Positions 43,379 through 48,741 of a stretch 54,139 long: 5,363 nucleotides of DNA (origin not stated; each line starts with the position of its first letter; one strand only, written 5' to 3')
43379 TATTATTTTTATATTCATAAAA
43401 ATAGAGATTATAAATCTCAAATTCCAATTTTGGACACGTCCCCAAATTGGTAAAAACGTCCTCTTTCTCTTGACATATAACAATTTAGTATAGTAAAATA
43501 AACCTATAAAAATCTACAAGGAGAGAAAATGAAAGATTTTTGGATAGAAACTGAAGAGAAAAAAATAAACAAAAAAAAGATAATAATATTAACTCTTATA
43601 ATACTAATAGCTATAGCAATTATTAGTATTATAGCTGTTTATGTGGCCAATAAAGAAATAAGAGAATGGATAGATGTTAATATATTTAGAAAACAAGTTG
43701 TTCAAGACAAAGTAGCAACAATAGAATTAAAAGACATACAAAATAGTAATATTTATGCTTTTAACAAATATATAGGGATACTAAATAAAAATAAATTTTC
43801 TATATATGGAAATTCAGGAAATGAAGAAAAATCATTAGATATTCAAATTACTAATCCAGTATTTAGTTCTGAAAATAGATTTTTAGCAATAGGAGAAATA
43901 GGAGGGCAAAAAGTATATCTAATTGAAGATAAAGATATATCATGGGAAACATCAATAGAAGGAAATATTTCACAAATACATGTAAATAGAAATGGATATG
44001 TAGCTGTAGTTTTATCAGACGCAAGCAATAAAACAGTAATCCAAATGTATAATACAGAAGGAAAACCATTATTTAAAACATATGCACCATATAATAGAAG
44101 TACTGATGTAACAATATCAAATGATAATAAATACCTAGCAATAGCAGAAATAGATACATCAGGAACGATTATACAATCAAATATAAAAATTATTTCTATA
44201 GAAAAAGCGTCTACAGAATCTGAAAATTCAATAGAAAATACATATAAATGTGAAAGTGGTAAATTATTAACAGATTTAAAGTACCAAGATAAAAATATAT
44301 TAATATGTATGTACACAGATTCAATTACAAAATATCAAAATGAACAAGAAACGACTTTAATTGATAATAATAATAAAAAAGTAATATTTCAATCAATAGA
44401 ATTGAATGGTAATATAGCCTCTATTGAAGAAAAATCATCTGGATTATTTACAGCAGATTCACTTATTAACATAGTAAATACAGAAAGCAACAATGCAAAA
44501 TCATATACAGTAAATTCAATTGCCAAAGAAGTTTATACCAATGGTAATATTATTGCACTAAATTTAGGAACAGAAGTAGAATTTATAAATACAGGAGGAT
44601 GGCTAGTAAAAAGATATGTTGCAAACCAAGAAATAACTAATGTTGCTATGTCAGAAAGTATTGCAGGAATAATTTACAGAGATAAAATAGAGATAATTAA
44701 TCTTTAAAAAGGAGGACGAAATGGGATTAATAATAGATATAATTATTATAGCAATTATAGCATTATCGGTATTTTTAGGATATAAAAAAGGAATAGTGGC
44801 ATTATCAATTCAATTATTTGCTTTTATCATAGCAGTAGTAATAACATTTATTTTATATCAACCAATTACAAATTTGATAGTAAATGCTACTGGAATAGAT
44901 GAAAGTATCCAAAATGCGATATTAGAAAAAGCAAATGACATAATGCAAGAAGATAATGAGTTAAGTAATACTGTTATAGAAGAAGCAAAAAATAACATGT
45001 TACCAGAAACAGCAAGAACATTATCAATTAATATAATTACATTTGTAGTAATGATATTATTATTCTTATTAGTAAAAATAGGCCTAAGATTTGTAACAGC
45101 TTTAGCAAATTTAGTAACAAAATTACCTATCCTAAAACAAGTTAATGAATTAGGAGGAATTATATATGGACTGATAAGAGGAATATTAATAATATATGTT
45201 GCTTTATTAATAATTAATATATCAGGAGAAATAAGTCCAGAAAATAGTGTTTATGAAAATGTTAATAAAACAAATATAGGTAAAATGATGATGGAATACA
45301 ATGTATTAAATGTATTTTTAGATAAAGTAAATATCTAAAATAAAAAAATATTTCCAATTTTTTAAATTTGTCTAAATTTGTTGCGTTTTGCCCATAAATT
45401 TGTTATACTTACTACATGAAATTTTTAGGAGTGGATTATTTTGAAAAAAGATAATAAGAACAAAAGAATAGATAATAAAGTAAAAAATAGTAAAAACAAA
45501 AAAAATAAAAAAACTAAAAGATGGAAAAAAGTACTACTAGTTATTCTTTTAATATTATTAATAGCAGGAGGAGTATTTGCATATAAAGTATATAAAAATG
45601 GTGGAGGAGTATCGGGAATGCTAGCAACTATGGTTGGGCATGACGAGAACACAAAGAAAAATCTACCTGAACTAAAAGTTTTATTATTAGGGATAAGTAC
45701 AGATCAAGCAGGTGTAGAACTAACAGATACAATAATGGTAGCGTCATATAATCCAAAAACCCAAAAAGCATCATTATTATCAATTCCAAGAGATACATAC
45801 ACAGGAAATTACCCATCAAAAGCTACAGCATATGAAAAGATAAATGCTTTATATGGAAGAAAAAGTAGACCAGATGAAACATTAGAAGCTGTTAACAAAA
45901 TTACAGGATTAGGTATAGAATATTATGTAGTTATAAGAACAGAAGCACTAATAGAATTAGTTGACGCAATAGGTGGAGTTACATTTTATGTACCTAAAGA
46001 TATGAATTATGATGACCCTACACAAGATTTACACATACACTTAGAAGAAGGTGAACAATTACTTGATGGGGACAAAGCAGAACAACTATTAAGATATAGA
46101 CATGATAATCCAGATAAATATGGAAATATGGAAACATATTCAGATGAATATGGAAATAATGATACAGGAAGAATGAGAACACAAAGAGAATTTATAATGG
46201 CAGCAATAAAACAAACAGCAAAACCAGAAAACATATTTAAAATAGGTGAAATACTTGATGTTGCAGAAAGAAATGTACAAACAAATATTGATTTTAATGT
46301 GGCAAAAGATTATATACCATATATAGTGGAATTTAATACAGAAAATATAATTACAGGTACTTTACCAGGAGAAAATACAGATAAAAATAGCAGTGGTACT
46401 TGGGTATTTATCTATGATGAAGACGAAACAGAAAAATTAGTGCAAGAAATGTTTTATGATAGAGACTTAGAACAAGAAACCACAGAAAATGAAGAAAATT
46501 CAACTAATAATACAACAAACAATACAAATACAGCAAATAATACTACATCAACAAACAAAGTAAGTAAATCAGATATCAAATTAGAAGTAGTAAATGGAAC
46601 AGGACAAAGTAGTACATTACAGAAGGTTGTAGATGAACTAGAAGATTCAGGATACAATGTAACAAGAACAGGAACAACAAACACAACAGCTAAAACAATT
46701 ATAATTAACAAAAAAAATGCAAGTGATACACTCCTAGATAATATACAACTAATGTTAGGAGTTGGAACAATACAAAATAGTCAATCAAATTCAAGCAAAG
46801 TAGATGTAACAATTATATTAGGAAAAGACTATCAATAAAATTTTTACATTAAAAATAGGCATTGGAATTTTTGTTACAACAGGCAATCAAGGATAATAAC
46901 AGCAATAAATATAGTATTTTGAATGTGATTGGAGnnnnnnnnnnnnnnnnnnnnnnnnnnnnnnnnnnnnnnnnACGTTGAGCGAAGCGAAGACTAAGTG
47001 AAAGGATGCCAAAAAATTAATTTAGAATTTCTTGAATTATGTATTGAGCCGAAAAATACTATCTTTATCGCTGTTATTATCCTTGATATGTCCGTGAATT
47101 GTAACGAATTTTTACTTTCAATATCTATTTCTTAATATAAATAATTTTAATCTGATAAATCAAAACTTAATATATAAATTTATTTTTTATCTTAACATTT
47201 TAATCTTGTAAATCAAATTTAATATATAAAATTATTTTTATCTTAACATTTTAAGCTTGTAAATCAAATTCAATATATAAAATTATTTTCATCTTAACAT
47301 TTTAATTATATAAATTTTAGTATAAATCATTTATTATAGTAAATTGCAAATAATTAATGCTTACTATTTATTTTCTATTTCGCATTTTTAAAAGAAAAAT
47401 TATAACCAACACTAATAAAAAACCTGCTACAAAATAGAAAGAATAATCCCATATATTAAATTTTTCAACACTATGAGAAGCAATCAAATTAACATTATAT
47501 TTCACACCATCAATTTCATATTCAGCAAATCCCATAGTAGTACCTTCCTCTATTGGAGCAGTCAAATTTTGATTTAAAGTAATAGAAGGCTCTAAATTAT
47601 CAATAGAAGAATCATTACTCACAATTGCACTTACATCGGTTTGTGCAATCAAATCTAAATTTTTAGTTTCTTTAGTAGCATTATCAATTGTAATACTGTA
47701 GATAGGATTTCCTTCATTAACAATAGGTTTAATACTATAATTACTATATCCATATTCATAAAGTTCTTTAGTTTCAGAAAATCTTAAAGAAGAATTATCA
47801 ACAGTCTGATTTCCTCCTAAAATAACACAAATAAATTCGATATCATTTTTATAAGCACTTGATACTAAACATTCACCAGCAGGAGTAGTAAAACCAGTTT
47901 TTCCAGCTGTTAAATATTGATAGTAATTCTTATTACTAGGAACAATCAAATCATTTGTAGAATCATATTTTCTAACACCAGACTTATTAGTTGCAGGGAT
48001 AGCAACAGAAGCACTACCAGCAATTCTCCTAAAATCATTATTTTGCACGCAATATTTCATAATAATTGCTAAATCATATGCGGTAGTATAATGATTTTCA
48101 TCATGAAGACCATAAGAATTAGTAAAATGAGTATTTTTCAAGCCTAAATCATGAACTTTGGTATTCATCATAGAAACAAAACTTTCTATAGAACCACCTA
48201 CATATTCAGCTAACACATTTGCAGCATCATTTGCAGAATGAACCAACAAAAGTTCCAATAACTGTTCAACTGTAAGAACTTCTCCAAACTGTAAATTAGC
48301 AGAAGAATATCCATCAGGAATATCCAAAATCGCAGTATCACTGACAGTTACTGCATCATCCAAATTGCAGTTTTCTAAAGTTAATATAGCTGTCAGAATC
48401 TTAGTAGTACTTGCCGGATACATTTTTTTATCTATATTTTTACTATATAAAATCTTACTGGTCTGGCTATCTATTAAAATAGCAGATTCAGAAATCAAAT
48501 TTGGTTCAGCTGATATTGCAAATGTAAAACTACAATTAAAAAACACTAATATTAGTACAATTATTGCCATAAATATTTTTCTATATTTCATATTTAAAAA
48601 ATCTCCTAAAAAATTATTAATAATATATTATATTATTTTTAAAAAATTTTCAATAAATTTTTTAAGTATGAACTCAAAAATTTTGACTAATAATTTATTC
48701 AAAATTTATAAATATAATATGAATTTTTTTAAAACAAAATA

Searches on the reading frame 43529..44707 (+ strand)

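Call 29: search_protein_families(library=pfam, proteins=[window:43529-44707:+], max_evalue=0.001)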
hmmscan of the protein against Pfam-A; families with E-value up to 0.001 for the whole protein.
window:43529-44707:+ (392 aa): 1 family
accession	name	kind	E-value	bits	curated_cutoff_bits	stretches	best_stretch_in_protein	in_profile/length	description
PF18975.6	DUF5711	-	1.4e-28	100.6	26.3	1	62-392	11-344/344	Family of unknown function (DUF5711)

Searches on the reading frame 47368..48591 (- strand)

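Call 29: search_protein_families(library=pfam, proteins=[window:47368-48591:-], max_evalue=0.001)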
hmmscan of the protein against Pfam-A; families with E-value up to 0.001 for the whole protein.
window:47368-48591:- (407 aa): 4 families
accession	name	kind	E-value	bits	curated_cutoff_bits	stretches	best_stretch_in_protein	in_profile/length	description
PF00768.25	Peptidase_S11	-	2.4e-58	197.9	27.6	1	28-260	6-237/239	D-alanyl-D-alanine carboxypeptidase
PF13354.11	Beta-lactamase2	-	1.2e-11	44.8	22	1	48-179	12-144/214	Beta-lactamase enzyme family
PF07943.18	PBP5_C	-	2.4e-09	37.7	21.2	1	289-377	5-91/91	Penicillin-binding protein 5, C-terminal domain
PF02113.21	Peptidase_S13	-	1.4e-05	24.5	22.8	1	28-74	10-58/444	D-Ala-D-Ala carboxypeptidase 3 (S13) family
